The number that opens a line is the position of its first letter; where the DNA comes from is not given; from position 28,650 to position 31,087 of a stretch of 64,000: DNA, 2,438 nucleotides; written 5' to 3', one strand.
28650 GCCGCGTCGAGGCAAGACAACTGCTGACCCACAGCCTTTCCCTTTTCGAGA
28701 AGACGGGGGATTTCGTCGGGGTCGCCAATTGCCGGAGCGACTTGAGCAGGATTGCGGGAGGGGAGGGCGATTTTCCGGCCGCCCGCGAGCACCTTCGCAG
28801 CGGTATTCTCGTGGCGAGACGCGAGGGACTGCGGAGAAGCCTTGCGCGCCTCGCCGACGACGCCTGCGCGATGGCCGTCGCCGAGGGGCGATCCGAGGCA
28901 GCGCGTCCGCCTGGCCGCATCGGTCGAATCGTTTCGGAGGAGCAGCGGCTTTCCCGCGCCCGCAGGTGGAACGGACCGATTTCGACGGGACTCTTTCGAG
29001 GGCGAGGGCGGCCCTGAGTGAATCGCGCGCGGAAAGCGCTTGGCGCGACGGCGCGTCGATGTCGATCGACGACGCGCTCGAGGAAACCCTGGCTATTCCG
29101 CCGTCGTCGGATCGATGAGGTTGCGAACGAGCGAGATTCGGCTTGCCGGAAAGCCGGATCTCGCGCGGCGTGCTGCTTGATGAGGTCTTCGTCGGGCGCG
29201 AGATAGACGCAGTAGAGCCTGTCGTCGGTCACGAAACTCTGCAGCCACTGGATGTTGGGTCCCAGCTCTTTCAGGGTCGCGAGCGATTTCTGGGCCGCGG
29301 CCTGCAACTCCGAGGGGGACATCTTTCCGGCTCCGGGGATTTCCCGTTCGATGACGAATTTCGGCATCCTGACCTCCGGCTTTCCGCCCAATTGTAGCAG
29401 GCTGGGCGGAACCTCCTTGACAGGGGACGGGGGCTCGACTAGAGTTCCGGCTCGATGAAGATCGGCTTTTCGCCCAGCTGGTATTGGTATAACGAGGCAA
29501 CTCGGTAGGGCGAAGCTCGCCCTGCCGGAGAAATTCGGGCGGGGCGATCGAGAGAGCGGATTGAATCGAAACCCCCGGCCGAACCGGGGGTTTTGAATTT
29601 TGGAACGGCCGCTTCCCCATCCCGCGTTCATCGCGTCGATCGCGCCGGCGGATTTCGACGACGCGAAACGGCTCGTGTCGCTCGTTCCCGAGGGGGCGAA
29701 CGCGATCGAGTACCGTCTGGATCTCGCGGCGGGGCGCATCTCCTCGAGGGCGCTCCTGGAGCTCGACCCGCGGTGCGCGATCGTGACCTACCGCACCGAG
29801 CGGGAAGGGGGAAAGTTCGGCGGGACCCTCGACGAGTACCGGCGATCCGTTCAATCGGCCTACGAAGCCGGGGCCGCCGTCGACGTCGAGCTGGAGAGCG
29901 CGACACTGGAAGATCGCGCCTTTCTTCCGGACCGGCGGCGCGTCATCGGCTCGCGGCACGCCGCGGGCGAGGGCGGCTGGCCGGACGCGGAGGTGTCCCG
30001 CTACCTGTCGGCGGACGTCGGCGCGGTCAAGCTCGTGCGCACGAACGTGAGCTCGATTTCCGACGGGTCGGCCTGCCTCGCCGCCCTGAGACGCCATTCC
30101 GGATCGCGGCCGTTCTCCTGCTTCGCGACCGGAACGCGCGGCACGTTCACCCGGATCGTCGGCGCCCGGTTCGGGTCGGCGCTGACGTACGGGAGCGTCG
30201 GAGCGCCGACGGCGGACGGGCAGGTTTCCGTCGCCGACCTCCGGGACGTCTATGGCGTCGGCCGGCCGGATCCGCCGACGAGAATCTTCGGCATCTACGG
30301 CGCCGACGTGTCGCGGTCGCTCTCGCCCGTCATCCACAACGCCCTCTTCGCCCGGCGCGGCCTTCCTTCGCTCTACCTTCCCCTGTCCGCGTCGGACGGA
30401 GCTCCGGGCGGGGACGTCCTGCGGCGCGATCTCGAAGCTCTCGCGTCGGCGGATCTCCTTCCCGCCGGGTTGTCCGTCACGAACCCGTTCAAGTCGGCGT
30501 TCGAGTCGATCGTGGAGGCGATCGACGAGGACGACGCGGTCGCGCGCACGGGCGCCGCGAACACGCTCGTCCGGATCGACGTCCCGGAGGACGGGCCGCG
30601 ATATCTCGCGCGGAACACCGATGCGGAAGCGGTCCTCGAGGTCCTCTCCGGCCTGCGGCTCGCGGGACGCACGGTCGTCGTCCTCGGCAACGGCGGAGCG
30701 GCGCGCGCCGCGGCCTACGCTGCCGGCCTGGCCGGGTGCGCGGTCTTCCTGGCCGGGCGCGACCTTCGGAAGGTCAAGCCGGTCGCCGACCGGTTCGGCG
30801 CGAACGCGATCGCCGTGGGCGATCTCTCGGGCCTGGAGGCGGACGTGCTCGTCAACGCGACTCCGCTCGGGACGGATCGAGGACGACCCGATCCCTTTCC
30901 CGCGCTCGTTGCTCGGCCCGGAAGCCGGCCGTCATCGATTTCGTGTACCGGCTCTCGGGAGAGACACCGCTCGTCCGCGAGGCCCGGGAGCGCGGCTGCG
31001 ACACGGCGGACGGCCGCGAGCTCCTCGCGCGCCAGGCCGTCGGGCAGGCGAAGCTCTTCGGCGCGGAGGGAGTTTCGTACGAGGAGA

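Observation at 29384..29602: Candidate ribosome-mediated attenuator with a Trp/Tyr leader peptide upstream of the aromatic supraoperon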

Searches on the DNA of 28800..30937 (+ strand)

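Call 3: search_rna_families(source=window, start=28800, end=30200, threshold=evalue, max_evalue=10, show_alignments=3)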
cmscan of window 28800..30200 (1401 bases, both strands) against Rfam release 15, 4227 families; matches with E-value up to 10: 4.
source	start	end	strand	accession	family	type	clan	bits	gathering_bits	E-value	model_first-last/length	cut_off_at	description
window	29919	29963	-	RF03006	M23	Gene; sRNA;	-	31.6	41.2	0.00069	1-53/53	no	M23 RNA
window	29568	29669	-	RF02144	rsmX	Gene;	CL00106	19.8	56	0.46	1-114/114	no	rsmX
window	29554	29631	-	RF02621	BSnc120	Gene; sRNA;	-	15.7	114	4.6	1-88/88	no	Brucella sRNA 120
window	29503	29526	+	RF02936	Chloroflexus-1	Gene; sRNA;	-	11.8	181.5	4.1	72-95/171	no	Chloroflexus-1 RNA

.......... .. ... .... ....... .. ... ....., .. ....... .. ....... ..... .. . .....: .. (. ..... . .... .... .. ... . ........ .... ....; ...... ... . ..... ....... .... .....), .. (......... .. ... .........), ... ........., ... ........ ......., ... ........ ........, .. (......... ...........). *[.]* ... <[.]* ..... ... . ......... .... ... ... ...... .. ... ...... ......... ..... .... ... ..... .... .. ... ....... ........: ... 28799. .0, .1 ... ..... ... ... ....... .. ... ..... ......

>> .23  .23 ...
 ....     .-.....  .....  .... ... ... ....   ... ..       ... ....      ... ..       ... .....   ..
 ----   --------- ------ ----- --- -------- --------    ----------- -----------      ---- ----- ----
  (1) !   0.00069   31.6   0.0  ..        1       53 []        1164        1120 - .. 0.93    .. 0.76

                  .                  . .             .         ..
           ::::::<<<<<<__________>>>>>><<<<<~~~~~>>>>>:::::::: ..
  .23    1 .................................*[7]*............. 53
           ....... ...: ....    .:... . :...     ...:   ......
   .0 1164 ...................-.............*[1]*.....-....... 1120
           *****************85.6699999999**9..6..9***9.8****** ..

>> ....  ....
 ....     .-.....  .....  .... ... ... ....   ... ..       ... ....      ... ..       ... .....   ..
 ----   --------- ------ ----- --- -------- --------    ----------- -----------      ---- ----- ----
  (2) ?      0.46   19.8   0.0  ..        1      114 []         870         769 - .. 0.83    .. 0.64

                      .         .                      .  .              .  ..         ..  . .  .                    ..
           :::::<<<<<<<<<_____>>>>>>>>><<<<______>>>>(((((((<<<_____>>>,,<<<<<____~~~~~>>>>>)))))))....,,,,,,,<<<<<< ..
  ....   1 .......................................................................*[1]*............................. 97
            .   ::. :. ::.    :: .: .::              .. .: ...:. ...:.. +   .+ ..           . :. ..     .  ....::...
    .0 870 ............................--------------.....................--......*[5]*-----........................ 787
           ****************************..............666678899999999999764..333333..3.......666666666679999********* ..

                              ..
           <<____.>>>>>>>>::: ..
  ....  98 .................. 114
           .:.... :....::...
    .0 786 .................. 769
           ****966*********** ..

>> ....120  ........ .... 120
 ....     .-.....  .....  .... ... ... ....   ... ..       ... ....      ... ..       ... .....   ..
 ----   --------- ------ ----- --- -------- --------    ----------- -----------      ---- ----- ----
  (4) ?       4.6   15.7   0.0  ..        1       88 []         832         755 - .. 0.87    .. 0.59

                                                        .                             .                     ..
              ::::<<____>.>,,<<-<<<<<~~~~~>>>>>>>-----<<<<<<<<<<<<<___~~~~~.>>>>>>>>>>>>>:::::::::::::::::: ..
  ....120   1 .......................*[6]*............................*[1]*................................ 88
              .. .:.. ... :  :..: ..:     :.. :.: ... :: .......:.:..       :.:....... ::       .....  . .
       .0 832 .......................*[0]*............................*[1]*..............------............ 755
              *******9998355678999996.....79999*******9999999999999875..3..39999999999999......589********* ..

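Call 59: search_rna_families(sources=[L010, L024, L043, L051], threshold=gathering)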
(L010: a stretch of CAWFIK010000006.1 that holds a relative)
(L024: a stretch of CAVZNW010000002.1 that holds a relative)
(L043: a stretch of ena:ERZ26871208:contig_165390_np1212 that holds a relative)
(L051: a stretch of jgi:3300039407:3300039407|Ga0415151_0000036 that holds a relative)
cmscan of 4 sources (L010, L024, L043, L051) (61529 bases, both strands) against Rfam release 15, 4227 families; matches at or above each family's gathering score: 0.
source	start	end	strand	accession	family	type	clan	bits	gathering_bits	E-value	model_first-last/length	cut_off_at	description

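Call 60: build_rna_model(alignment_id=A2, structure=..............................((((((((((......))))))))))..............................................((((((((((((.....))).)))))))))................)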
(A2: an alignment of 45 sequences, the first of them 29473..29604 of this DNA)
Model R1 built from alignment A2 (45 sequences, 148 columns); structure: as given.
model positions 136; base pairs 22; branch points 1; effective number of sequences 2.67; information 0.59 bits per position. Calibrated on 0.2 Mb of random sequence (short: E-values are rough).
structure used (alignment columns):
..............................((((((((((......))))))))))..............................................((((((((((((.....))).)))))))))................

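Call 61: search_with_rna_model(model_id=R1, sources=[window, L039, L043, L047, L048, L049, L050, L051, L052, L054, L055, L025, L027, L031], max_evalue=1)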
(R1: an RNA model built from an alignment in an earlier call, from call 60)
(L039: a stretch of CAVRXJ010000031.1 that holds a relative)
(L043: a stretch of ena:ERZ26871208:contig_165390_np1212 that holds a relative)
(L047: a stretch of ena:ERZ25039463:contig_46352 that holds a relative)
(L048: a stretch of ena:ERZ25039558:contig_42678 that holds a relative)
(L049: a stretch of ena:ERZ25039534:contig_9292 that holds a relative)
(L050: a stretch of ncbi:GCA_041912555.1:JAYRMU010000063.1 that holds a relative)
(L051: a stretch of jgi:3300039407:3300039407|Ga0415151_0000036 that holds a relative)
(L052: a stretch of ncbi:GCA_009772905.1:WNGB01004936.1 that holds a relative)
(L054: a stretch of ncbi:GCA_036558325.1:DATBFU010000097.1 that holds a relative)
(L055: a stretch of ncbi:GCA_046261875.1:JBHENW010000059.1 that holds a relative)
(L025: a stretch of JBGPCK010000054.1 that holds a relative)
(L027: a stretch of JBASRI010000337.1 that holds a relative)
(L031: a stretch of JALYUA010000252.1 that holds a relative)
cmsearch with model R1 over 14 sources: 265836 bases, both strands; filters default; matches with E-value up to 1: 30.
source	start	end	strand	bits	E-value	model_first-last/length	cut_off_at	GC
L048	9868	10003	+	122.2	3.3e-37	1-136/136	no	0.62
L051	9873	10007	+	121.9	3.9e-37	1-136/136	no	0.6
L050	9868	10003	+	120.7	9.8e-37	1-136/136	no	0.66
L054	9871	10007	+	118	7.4e-36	1-136/136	no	0.72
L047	9961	10097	+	116.1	3e-35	1-136/136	no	0.66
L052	2782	2913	+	116.1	3e-35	1-136/136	no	0.67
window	29473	29605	+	113.3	2.4e-34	1-136/136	no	0.59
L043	9874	10006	+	98.3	1.8e-29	1-136/136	no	0.62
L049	9875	10006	+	97.9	2.5e-29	1-136/136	no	0.64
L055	9840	9966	+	68.5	8.5e-20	1-136/136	no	0.72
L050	9898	9922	-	19.2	0.00086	31-55/136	no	0.8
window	29503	29527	-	18.5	0.0014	31-55/136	no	0.76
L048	9957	10045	-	18.3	0.0016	31-129/136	no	0.58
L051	9966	10019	-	17.8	0.0024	71-123/136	no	0.59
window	29558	29695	-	17.8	0.0024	1-136/136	no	0.64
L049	9905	9929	-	17.5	0.0029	31-55/136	no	0.76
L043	9904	9928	-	17.1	0.0042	31-55/136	no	0.8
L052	2874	2908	-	16.9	0.0046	90-123/136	no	0.6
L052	2812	2836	-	16.3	0.0075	31-55/136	no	0.8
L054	9966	9995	-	15.7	0.011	95-123/136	no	0.77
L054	9901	9925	-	15.4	0.015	31-55/136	no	0.84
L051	9903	9927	-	15.2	0.016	31-55/136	no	0.72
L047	10055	10092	-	14.5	0.028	88-123/136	no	0.61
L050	9962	9991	-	14.5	0.028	95-123/136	no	0.73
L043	9970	10002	-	13.2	0.074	87-123/136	no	0.61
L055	9930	9952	-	12.9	0.095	97-122/136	no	0.83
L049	9971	10019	-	12.2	0.16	63-123/136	no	0.59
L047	9991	10015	-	12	0.18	31-55/136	no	0.72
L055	14673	14754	-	11.5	0.27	1-136/136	no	0.71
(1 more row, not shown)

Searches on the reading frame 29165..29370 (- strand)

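Call 62: search_protein_families(library=pfam, proteins=[window:29165-29370:-], max_evalue=0.00001)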
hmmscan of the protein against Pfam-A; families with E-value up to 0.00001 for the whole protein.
window:29165-29370:- (68 aa): 1 family
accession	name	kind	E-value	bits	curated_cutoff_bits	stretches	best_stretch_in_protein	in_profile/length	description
PF14026.12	SCO4226-like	-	4e-19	69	28.5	1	5-68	1-63/76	Nickel responsive protein SCO4226-like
